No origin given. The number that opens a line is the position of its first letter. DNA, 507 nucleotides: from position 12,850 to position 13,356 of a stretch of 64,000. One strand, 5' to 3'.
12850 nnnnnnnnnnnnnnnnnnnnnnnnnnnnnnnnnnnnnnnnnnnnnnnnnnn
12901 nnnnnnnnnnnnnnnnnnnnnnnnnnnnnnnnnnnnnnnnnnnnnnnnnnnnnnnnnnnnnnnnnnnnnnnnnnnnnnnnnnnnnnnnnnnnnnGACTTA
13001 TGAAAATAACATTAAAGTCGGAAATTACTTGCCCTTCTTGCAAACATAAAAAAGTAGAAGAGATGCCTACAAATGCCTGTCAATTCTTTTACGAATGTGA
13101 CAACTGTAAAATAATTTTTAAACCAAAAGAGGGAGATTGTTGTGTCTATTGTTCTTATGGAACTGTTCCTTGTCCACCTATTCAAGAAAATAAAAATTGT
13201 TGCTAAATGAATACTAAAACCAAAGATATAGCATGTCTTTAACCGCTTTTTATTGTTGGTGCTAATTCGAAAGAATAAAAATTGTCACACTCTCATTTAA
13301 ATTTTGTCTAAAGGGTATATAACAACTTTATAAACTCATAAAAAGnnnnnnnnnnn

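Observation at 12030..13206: mer-like metal operon (ArsR, MerT-MerP fusion, GDCC Cys-rich protein) with no mercuric reductase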

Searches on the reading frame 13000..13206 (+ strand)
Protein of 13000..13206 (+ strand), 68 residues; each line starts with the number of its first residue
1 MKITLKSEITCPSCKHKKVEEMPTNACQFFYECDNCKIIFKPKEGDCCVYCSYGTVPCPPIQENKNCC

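Call 3: search_protein_families(library=pfam, proteins=[window:13000-13206:+], max_evalue=0.01)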
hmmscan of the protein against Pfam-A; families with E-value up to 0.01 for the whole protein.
window:13000-13206:+ (68 aa): 0 families

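Call 4: search_protein_families(library=ncbifam, proteins=[window:13000-13206:+], max_evalue=0.01)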
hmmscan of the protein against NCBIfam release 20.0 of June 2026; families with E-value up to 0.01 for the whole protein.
window:13000-13206:+ (68 aa): 1 family
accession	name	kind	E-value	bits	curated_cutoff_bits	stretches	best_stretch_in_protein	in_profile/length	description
NF041374.1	GDCCVxC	domain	7.3e-30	103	40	1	7-63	1-57/58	GDCCVxC domain-containing (seleno)protein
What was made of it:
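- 13000..13206 (+): GDCCVxC-domain protein: 68 aa, 11 Cys, no signal peptide or membrane segment. The N-terminal half resembles a zinc ribbon. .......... lies in the C-terminal half, and the protein ends in CC. NF041374 103 bits against a cut-off of 40 (call 4).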

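Call 8: find_homologous_proteins(query=window:13000-13206:+)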
Query window:13000-13206:+ (68 aa): 1490 proteins with E <= 0.001 among 1490 candidates; the best 120 are listed.
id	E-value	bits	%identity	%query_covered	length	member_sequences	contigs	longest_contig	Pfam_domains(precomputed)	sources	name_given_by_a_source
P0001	3.1e-40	153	100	100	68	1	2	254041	-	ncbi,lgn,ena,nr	ncbi:MAG: hypothetical protein COA58_11635 [Bacteroidetes bacterium]|nr:MAG: hypothetical protein CO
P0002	1.6e-34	135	85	100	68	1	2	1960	-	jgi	jgi:hypothetical protein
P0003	7.7e-34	133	84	100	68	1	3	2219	-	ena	-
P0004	1.4e-33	132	84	100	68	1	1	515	-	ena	-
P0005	1.6e-33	132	84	100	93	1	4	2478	-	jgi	jgi:hypothetical protein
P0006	2.2e-33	131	84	100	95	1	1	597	-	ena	-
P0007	3.8e-33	130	82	100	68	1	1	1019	-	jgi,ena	-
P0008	5.7e-33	130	84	99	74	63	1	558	-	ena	-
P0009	8.6e-33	129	81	100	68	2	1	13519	-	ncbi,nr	ncbi:MAG: hypothetical protein HKN54_11285 [Flavobacteriaceae bacterium]|nr:hypothetical protein [Fl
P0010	8.9e-33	129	81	100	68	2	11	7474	-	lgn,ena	-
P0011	9.1e-33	129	79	100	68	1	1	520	-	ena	-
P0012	1.0e-32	129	82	100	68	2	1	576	-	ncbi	-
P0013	1.1e-32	129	82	100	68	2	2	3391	-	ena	-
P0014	1.2e-32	129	82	100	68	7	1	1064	-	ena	-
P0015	1.3e-32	129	82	100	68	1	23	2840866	-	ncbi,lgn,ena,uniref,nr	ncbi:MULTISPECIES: GDCCVxC domain-containing (seleno)protein [Tenacibaculum]|uniref:Uncharacterized 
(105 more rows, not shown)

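Call 9: find_encoding_contigs(protein=P0015, flank=6000, max_places=6)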
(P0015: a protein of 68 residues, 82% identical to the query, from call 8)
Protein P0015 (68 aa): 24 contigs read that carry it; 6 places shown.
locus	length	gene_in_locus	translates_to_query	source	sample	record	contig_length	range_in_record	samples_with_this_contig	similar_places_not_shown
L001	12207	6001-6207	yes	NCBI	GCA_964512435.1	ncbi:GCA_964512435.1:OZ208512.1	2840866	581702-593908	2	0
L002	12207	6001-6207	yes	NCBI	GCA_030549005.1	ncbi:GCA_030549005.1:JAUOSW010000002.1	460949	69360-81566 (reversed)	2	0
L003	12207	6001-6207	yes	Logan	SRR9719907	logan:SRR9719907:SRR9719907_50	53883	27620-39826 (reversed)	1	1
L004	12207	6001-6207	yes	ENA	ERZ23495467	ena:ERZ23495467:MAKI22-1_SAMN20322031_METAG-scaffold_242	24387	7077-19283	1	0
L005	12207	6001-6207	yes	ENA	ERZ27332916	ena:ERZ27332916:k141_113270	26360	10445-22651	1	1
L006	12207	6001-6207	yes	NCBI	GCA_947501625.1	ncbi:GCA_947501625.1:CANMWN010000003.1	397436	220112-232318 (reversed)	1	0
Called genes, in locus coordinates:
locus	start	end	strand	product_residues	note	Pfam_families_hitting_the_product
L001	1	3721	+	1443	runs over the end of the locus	PF00873:ACR_tran, PF02321:OEP (faint)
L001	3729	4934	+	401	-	PF25989:YknX_C (faint), PF25917:BSH_RND (faint), PF25973:BSH_CzcB, PF25919:BSH_CusB, PF25893:HH_CzcB (weak), PF25954:Beta-barrel_RND_2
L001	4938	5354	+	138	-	PF01475:FUR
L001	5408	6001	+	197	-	PF02411:MerT, PF00403:HMA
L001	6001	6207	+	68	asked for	-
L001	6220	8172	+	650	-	PF00122:E1-E2_ATPase, PF00702:Hydrolase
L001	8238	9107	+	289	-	PF09357:RteC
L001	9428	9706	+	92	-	PF12728:HTH_17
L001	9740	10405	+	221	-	-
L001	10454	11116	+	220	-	-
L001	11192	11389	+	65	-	PF07022:Phage_CI_repr, PF13443:HTH_26, PF01381:HTH_3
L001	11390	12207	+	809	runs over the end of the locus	PF13589:HATPase_c_3, PF02518:HATPase_c, PF14501:HATPase_c_5 (weak)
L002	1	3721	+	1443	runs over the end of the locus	PF00873:ACR_tran, PF02321:OEP (faint)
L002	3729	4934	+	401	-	PF25989:YknX_C (faint), PF25917:BSH_RND (faint), PF25973:BSH_CzcB, PF25919:BSH_CusB, PF25893:HH_CzcB (weak), PF25954:Beta-barrel_RND_2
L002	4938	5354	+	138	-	PF01475:FUR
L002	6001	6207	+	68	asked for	-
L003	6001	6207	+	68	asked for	-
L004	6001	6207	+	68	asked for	-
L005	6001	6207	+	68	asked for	-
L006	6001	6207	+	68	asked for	-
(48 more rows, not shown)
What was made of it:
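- MerT-type proteins move metal inward (own knowledge), and a Fur-family gene precedes the pair in some genomes (call 9).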

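Call 13: find_related_loci(query=A1, collection=genome_contigs, flank=10000)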
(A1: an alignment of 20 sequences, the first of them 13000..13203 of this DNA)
Query A1 (68 aa) in genome_contigs; peptide patterns used: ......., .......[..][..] (x = any residue, [..] = any of these).
600 stretches matched a pattern (row limit reached: there are more); 586 encode a relative of the query (tblastn E <= 1e-3); the best 80 are kept; 80 distinct loci.
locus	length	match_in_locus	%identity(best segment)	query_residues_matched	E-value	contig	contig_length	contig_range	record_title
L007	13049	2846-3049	82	1-68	3e-36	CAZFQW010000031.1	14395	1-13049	MAG TPA_asm: uncultured Roseobacteraceae bacterium isolate SRP118108_co5_463 genome assembly, contig: NODE_4171_length_1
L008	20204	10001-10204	85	1-68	1e-35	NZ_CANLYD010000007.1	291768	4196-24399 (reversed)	Uncultured Aquimarina sp. isolate 3-916-3Z.fasta NODE_7, whole genome shotgun sequence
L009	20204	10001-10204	84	1-68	1e-35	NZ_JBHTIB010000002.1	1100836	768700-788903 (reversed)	Mariniflexile aquimaris strain CCUG 60529 GCM70027553_30, whole genome shotgun sequence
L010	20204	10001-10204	84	1-68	2e-35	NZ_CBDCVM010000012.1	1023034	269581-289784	MAG: Reichenbachiella sp. isolate 0aae0929-32bb-426d-91f0-afec398d2a93 contig_12, whole genome shotgun sequence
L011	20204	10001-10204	82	1-68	5e-35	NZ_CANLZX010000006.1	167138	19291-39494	Uncultured Algibacter sp. isolate 4-1434.fasta NODE_6, whole genome shotgun sequence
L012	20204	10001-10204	84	1-68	3e-35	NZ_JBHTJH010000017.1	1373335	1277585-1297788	Sungkyunkwania multivorans strain CCUG 62952 GCM70027502_20, whole genome shotgun sequence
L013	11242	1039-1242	85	1-68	5e-35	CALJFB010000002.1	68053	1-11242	MAG: uncultured Flavobacteriaceae bacterium isolate S3_Bin_Bin_31_1 genome assembly, contig: c_000000451700, whole genom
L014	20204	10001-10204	82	1-68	5e-35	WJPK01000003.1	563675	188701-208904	Flavobacteriaceae bacterium EG-1 EG-1_3, whole genome shotgun sequence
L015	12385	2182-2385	84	1-68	3e-35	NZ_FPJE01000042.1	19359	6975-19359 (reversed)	Sinomicrobium oceani strain CGMCC 1.12145, whole genome shotgun sequence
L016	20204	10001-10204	84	1-68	8e-35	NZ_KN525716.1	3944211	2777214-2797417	Wocania ichthyoenteri Th78 Scaffold1, whole genome shotgun sequence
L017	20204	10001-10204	81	1-68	9e-35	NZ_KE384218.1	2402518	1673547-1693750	Gillisia sp. JM1 H033DRAFT_scaffold00001.1, whole genome shotgun sequence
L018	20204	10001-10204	82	1-68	1e-34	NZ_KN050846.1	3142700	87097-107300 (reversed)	Altibacter lentus strain JLT2010 Scaffold1, whole genome shotgun sequence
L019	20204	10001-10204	81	1-68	3e-34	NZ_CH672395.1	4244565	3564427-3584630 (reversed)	Leeuwenhoekiella blandensis MED217 scf_1099517004314, whole genome shotgun sequence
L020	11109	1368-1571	82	1-68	3e-34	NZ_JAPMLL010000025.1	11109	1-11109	Xanthomarina sp. F1114 scaffold_25_length_11110, whole genome shotgun sequence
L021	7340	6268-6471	84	1-68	2e-34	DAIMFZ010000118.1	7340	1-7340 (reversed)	MAG TPA_asm: Aequorivita sp. isolate CTOTU27535 NODE_2231_length_7340_cov_5.012629, whole genome shotgun sequence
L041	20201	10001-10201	79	1-67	2e-32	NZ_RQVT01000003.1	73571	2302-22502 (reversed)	Psychroflexus aestuariivivens strain 52073 548, whole genome shotgun sequence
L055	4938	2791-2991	75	2-68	3e-31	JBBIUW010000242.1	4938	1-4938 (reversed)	MAG: Sphingobacteriaceae bacterium isolate BR1F70218_bin_62 NODE_7198_length_4938_cov_0.707129, whole genome shotgun seq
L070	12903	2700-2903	72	1-68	2e-30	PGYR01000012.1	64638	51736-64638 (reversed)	MAG: Ignavibacteriae bacterium HGW-Ignavibacteriae-4 08E140C01_z5_2013_Ig3399_v2_scaffold_446, whole genome shotgun sequ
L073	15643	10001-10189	76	2-64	2e-30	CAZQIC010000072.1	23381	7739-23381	MAG TPA_asm: uncultured Bacteroidia bacterium isolate SRP128246_co1_439 genome assembly, contig: NODE_4179_length_23381_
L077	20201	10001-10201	73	2-68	4e-30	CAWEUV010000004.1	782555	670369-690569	MAG: uncultured Flavobacteriaceae bacterium isolate MFD05674.bin.1.135 genome assembly, contig: contig_45927, whole geno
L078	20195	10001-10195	74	1-65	4e-30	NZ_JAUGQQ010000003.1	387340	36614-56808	Aequorivita aurantiaca strain SDUM287046 scaffold_3_length=387341, whole genome shotgun sequence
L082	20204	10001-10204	71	1-68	4e-30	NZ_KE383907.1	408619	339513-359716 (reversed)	Flavobacterium soli DSM 19725 G508DRAFT_scaffold00004.4, whole genome shotgun sequence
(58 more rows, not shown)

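Call 18: search_protein_families(library=ncbifam, proteins=[L017:8641-9987:+, L070:1312-2685:+, L078:8510-9826:+, L082:10405-12408:+, L001:6220-8172:+, L001:4938-5354:+], max_evalue=0.00001)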
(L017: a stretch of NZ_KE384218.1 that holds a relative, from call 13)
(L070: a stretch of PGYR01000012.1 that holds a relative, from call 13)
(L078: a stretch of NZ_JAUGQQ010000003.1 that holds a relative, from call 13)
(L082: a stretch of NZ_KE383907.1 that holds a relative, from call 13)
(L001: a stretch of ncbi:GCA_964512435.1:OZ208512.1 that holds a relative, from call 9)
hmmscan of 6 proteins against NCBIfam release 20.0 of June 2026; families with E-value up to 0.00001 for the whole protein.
L017:8641-9987:+ (448 aa): 47 families (the best 25 are shown)
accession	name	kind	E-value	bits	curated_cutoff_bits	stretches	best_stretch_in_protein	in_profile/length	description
TIGR01350.1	lipoamide_DH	equivalog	2.3e-95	320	408.8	1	3-441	1-444/461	dihydrolipoyl dehydrogenase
NF004776.0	PRK06116.1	equivalog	5.1e-94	315.8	480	1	1-442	2-444/450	glutathione-disulfide reductase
TIGR02053.1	MerA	equivalog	6.4e-85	285.9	454.45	1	4-442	1-444/465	mercury(II) reductase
TIGR01424.1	gluta_reduc_2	equivalog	1.4e-81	274.4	606.05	1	3-444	2-442/446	glutathione-disulfide reductase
NF004947.0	PRK06292.2-5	equivalog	1.7e-73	248.1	592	1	1-440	1-447/474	dihydrolipoyl dehydrogenase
TIGR01421.1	gluta_reduc_1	equivalog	3e-73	247.6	556.15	1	2-443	1-445/450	glutathione-disulfide reductase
NF041853.1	hythiocyan_redase_MerA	equivalog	7.7e-69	232.6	650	1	1-442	1-432/440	hypothiocyanous acid reductase MerA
NF004943.0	PRK06292.2-1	equivalog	1.8e-68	231.4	432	1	1-444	1-448/456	dihydrolipoyl dehydrogenase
NF004945.0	PRK06292.2-3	equivalog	2.3e-67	227.9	494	1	1-443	1-444/457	dihydrolipoyl dehydrogenase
NF005884.0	PRK07846.1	equivalog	2.7e-66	224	501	1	1-431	1-430/454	mycothione reductase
NF004991.0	PRK06370.1-3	subfamily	4.3e-66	223.5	620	1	2-444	34-480/509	FAD-containing oxidoreductase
NF004992.0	PRK06370.1-4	equivalog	1.1e-62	212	629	1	2-448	3-452/459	FAD-containing oxidoreductase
NF004944.0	PRK06292.2-2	equivalog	2.2e-61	207.9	619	1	1-441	1-442/460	dihydrolipoyl dehydrogenase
NF005572.0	PRK07251.1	equivalog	7.6e-61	206.1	537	1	1-444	1-432/438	FAD-containing oxidoreductase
NF004939.0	PRK06292.1-1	equivalog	8.4e-60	202.8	435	1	2-441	4-448/476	dihydrolipoyl dehydrogenase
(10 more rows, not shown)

L070:1312-2685:+ (457 aa): 50 families (the best 25 are shown)
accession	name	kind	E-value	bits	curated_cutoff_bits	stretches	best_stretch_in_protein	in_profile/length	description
TIGR01350.1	lipoamide_DH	equivalog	4.4e-128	427.9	408.8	1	3-450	1-453/461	dihydrolipoyl dehydrogenase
NF004992.0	PRK06370.1-4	equivalog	6.3e-124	413.9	629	1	2-445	3-449/459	FAD-containing oxidoreductase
TIGR02053.1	MerA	equivalog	3.3e-123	412.1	454.45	1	4-448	1-450/465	mercury(II) reductase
NF004947.0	PRK06292.2-5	equivalog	3.5e-122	408.7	592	1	1-453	1-460/474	dihydrolipoyl dehydrogenase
NF004991.0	PRK06370.1-3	subfamily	7.3e-113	377.8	620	1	2-448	34-484/509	FAD-containing oxidoreductase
NF004946.0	PRK06292.2-4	subfamily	4.1e-106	355.6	634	1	1-449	1-468/487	dihydrolipoyl dehydrogenase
NF004990.0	PRK06370.1-1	equivalog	1.9e-102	343.3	842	1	2-447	3-451/459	FAD-containing oxidoreductase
NF004776.0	PRK06116.1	equivalog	3.2e-101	339.6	480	1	1-442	2-444/450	glutathione-disulfide reductase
NF005884.0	PRK07846.1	equivalog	5.1e-101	338.5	501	1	1-448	1-448/454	mycothione reductase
NF004945.0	PRK06292.2-3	equivalog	9.5e-95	318.2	494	1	1-444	1-445/457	dihydrolipoyl dehydrogenase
NF004944.0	PRK06292.2-2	equivalog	1.9e-94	316.9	619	1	1-448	1-449/460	dihydrolipoyl dehydrogenase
TIGR03452.1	mycothione_red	equivalog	5.4e-94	315.6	635.65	1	2-447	1-448/452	mycothione reductase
NF040477.1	chlor_oxi_RclA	equivalog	4.3e-92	309.1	740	1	1-446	1-435/441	reactive chlorine resistance oxidoreductase RclA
NF004943.0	PRK06292.2-1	equivalog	9.2e-91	304.9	432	1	1-448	1-452/456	dihydrolipoyl dehydrogenase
NF041853.1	hythiocyan_redase_MerA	equivalog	7.6e-89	298.5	650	1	1-445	1-435/440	hypothiocyanous acid reductase MerA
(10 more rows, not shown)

L078:8510-9826:+ (438 aa): 21 families
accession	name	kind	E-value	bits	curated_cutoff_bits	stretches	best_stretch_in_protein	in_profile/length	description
TIGR00909.1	2A0306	subfamily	1.4e-67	228.5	556.8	1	4-415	1-425/429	amino acid transporter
NF053761.1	BrChAATpBcaP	equivalog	4.8e-61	207.2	690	2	115-422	153-453/460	branched-chain amino acid transporter BcaP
TIGR00906.1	2A0303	subfamily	1.8e-45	155.5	681.7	2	181-363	247-430/602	cationic amino acid transport permease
TIGR00908.1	2A0305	equivalog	5.7e-35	121.1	381.75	1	3-432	4-441/442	ethanolamine permease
TIGR00911.1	2A0308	subfamily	2.5e-27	95.5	701.8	1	3-394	43-450/505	L-type amino acid transporter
NF008245.0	PRK11021.1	equivalog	6.5e-22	78.1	284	1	1-359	1-357/419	L-methionine/branched-chain amino acid transporter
NF007876.0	PRK10580.1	equivalog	1.1e-20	73.9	736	1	3-425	6-451/457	proline-specific permease ProY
NF008466.1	PRK11357.1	equivalog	1e-18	67.5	800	1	3-402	5-415/446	fructoselysine/psicoselysine transporter FrlA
TIGR00905.1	2A0302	subfamily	5.5e-16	58.4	409.05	1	2-363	2-385/473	basic amino acid/polyamine antiporter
NF007602.0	PRK10249.1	equivalog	2e-14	53.4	851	1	5-363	20-394/458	phenylalanine transporter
NF040513.1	antiport_TyrP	equivalog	3.4e-13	49.1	630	1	45-395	38-419/465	tyrosine-tyramine antiporter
TIGR03813.2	Gln_GABA_anti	equivalog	6.6e-13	48.4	650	1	43-387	35-411/479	glutamine/gamma-aminobutyrate antiporter GadC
NF007594.0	PRK10238.1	equivalog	1.9e-12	46.8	848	1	3-360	9-379/456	aromatic amino acid transporter AroP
TIGR00913.1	2A0310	subfamily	6.1e-12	45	578.7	1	6-390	2-422/480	amino acid permease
NF007929.0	PRK10644.1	equivalog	9.8e-09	34.4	574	1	6-330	8-339/445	arginine/agmatine antiporter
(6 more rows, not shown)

L082:10405-12408:+ (667 aa): 3 families
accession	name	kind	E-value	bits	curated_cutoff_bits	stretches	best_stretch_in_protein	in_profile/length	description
NF041326.1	Bacteroid_MobC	subfamily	0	1123.4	900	1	1-662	1-655/655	conjugal transfer protein MobC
NF045973.1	conju_CD1115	equivalog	3.4e-19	69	250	1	202-571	28-415/442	VirD4-like conjugal transfer protein, CD1115 family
TIGR03743.1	SXT_TraD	subfamily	5.2e-07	28.5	366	0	434-556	466-601/636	conjugative transfer system coupling protein TraD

L001:6220-8172:+ (650 aa): 19 families
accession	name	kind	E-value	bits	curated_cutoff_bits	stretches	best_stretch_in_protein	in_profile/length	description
TIGR01525.1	ATPase-IB_hvy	subfamily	5.6e-161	537.2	346.25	1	100-644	4-560/560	heavy metal translocating P-type ATPase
TIGR01512.1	ATPase-IB2_Cd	subfamily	4.4e-152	507.2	313.5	1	99-645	3-493/494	cadmium family heavy metal-translocating P-type ATPase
NF008262.1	PRK11033.1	equivalog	6.6e-143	477.8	1005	1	28-647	114-730/731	zinc/cadmium/mercury/lead-transporting ATPase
NF033775.1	P_type_ZntA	exception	1.8e-130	436.5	1240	1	29-646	120-730/732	Zn(II)/Cd(II)/Pb(II) translocating P-type ATPase ZntA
TIGR01511.1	ATPase-IB1_Cu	subfamily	4e-106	356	397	1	82-624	6-515/542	copper-translocating P-type ATPase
NF007952.0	PRK10671.1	equivalog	1.1e-85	288.5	1316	1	124-644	300-831/838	copper-exporting P-type ATPase CopA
TIGR01494.1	ATPase_P-type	subfamily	1.6e-73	247.8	62.3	1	121-621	3-465/478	HAD-IC family P-type ATPase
TIGR01647.1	ATPase-IIIA_H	equivalog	3.1e-40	138.1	615.5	2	99-513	40-483/755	plasma-membrane proton-efflux P-type ATPase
TIGR01497.1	kdpB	equivalog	1.2e-28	99.6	527.9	1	120-592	71-564/675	potassium-transporting ATPase subunit KdpB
NF010609.0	PRK14010.1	equivalog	3.1e-27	95.1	1323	2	137-384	89-335/673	K(+)-transporting ATPase subunit B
TIGR01517.1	ATPase-IIB_Ca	equivalog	9.3e-22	77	507.05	2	519-615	612-706/882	calcium-translocating P-type ATPase, PMCA-type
TIGR01657.1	P-ATPase-V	hypoth_equivalog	1.5e-20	72.4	618.25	0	283-389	386-491/1055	ATP13A2 family polyamine export P-type ATPase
TIGR01522.1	ATPase-IIA2_Ca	equivalog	1.9e-20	72.3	798.3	1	520-591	573-643/854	calcium-transporting P-type ATPase, PMR1-type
TIGR01106.1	ATPase-IIC_X-K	subfamily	1.4e-18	66.2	946.1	2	141-363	131-362/997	Na,H/K antiporter P-type ATPase subunit alpha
TIGR01523.1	ATPase-IID_K-Na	equivalog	6.1e-18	63.8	645.05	1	520-616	677-775/997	potassium/sodium efflux P-type ATPase, fungal-type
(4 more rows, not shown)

L001:4938-5354:+ (138 aa): 2 families
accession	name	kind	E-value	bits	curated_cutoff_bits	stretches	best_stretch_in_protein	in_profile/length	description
NF052545.1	TransRegPerRClab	equivalog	5e-07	29.8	180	1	1-136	1-135/138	transcriptional regulator PerR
NF008646.0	PRK11639.1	equivalog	7.8e-06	25.7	167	1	4-136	13-147/171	zinc uptake transcriptional repressor Zur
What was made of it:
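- On MerA, tested for the 448-aa flavoprotein found between MerTP and GDCCVxC in related loci (not in the window): TIGR02053 scores 285.9 against a cut-off of 454.45 (call 18).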

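Call 39: search_protein_families(library=ncbifam, proteins=[L055:2410-2994:+, L073:9617-10213:+, L077:9596-10204:+, L041:10001-10201:+], max_evalue=0.01)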
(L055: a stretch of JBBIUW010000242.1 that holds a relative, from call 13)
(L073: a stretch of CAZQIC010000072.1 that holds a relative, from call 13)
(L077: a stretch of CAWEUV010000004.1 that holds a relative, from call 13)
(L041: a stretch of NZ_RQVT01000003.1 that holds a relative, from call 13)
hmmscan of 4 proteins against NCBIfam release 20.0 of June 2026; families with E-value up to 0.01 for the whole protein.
L055:2410-2994:+ (194 aa): 3 families
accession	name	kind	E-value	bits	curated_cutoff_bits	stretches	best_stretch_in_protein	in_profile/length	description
NF041374.1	GDCCVxC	domain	9.8e-32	109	40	1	133-189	1-57/58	GDCCVxC domain-containing (seleno)protein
NF033784.1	transport_merC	equivalog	7.3e-08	32.8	140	1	5-108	3-108/123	organomercurial transporter MerC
NF010318.0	PRK13755.1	equivalog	1.3e-05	25.5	170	1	5-109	6-111/140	organomercurial transporter MerC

L073:9617-10213:+ (198 aa): 4 families
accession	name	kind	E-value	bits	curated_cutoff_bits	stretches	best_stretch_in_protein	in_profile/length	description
NF041374.1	GDCCVxC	domain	1.3e-31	108.6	40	1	134-190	1-57/58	GDCCVxC domain-containing (seleno)protein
NF033784.1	transport_merC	equivalog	9.1e-09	35.7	140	1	5-115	2-117/123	organomercurial transporter MerC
NF010318.0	PRK13755.1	equivalog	2.8e-06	27.7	170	1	4-110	4-111/140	organomercurial transporter MerC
NF010310.2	PRK13747.1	equivalog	0.00094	19.1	80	1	16-65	20-70/76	broad-spectrum mercury transporter MerE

L077:9596-10204:+ (202 aa): 4 families
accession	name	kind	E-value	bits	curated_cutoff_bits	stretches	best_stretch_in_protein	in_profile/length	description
NF041374.1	GDCCVxC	domain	3.2e-29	101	40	1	141-197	1-57/58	GDCCVxC domain-containing (seleno)protein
NF033784.1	transport_merC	equivalog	8e-06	26.2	140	1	6-110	2-111/123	organomercurial transporter MerC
NF010318.0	PRK13755.1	equivalog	6.5e-05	23.2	170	1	5-127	4-129/140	organomercurial transporter MerC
TIGR04002.1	TIGR04002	hypoth_equivalog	0.00027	21.1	120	1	16-106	30-119/151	TIGR04002 family protein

L041:10001-10201:+ (67 aa): 1 family
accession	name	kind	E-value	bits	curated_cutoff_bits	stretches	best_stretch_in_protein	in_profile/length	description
NF041374.1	GDCCVxC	domain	3.4e-32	110.5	40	1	7-63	1-57/58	GDCCVxC domain-containing (seleno)protein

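Call 40: predict_structure(alignment_id=A2)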
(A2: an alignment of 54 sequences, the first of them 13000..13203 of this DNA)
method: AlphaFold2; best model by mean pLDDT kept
length: 68 residues; sequences in the alignment: 54
mean_pLDDT: 60.0   pTM: 0.40
mean pLDDT of the five models: 60.0, 59.6, 58.0, 56.8, 55.5
residues with pLDDT >= 90: 0; 70-90: 20; 50-70: 26; < 50: 22
segments of 3 or more residues with pLDDT < 50: 49-68
pLDDT, mean of each block of 10 residues (from residue 1): 62 79 58 77 52 46 42
secondary structure, 60 per line:
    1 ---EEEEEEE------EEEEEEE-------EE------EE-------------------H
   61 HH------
elements in order: E4-10 E17-23
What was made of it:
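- Tried and rejected: First AlphaFold2 run, with a shallow alignment: pLDDT 60, not usable (call 40).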

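Call 41: search_solved_structures(query=A2, max_evalue=10, show_alignments=2)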
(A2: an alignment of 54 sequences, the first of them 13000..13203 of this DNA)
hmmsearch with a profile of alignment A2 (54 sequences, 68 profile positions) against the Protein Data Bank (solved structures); distinct sequences matched with E-value up to 10: 6.
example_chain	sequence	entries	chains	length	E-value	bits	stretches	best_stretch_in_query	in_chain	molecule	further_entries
1qyp_A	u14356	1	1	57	0.033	17.3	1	6-38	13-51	RNA POLYMERASE II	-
2jyp_A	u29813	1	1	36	0.045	16.9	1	30-54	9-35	Aragonite protein AP7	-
2chg_A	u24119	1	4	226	0.089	15.9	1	17-50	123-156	REPLICATION FACTOR C SMALL SUBUNIT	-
2chq_A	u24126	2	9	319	0.14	15.3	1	17-50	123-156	REPLICATION FACTOR C SMALL SUBUNIT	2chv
1h7v_A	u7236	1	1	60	0.2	14.8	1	31-46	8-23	RUBREDOXIN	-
1dx8_A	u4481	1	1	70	0.32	14.1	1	31-46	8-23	RUBREDOXIN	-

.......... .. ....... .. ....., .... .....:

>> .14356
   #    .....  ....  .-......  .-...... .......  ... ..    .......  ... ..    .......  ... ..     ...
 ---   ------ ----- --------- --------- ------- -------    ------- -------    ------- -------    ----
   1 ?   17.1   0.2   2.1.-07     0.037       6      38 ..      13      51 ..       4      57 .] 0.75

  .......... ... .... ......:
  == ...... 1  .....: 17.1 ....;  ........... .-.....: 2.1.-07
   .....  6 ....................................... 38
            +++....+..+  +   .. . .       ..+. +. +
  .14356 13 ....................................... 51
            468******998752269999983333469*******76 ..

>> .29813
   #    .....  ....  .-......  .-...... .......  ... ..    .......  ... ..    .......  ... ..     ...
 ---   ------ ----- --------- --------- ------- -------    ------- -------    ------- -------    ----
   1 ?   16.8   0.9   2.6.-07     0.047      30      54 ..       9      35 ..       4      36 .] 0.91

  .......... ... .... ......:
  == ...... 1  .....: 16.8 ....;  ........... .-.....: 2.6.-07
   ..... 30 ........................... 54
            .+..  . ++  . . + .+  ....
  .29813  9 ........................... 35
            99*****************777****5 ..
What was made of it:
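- Tried and rejected: A profile search of PDB sequences gave only a marginal zinc-ribbon hit, E 0.033 (call 41).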
